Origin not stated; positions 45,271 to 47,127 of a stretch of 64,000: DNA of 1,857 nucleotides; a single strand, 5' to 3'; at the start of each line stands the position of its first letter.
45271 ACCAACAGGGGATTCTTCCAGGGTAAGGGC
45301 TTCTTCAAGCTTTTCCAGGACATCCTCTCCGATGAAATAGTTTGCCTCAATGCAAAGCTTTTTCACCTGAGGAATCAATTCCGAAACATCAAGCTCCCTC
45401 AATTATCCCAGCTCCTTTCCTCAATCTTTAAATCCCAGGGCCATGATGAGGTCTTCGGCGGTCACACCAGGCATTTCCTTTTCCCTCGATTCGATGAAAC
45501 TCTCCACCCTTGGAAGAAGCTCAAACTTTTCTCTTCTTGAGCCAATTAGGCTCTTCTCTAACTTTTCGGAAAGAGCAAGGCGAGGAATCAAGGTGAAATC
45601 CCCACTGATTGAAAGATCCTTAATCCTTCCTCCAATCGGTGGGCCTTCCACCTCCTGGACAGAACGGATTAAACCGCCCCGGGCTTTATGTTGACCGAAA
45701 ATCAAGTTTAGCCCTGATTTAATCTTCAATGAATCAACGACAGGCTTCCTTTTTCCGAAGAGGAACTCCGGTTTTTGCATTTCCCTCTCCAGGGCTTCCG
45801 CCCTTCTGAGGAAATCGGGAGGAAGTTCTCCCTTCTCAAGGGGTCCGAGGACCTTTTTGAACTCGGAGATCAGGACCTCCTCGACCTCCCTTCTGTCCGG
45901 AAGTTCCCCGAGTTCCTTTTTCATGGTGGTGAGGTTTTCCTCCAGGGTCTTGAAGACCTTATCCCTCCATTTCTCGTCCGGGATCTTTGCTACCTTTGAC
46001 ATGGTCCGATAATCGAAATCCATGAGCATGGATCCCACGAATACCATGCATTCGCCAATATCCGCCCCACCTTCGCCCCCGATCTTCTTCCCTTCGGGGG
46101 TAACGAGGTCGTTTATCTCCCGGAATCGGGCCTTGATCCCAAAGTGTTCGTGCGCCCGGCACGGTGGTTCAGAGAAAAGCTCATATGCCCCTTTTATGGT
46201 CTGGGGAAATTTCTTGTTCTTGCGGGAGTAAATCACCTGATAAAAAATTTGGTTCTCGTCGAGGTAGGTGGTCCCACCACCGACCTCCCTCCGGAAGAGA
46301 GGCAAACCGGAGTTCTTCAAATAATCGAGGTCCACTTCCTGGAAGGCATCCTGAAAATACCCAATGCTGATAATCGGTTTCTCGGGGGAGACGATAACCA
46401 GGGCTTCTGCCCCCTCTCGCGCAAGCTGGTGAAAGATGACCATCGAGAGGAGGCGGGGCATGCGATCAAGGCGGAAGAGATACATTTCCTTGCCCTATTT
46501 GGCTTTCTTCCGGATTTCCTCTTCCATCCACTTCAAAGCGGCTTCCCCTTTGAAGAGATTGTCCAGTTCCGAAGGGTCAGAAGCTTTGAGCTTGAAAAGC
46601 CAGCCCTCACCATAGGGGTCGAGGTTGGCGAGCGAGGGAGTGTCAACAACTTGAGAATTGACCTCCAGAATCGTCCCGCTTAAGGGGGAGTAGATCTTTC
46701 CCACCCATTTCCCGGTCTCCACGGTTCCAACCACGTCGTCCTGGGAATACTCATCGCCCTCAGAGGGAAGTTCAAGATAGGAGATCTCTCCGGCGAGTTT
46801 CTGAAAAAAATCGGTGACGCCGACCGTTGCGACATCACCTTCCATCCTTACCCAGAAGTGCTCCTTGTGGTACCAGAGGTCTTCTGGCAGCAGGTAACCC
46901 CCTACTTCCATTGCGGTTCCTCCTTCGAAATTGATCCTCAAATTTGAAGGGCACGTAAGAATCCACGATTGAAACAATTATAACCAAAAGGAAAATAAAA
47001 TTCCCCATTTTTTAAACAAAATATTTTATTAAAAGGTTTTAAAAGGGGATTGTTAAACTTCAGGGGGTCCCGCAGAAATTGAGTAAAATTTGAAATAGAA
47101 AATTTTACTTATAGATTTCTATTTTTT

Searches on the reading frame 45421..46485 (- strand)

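Call 29: search_protein_families(library=pfam, proteins=[window:45421-46485:-], max_evalue=0.00001)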
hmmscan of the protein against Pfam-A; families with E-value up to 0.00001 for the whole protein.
window:45421-46485:- (354 aa): 1 family
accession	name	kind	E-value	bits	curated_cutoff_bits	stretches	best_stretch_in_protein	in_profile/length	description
PF21948.1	LplA-B_cat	-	3.2e-36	125.6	27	1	17-210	12-200/200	Lipoyl protein ligase A/B catalytic domain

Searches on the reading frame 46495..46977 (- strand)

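Call 29: search_protein_families(library=pfam, proteins=[window:46495-46977:-], max_evalue=0.00001)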
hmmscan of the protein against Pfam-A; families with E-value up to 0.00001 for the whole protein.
window:46495-46977:- (160 aa): 1 family
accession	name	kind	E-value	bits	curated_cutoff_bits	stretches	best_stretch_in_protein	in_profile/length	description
PF01597.25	GCV_H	-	8.6e-39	132.6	22.2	1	35-153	2-121/122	Glycine cleavage H-protein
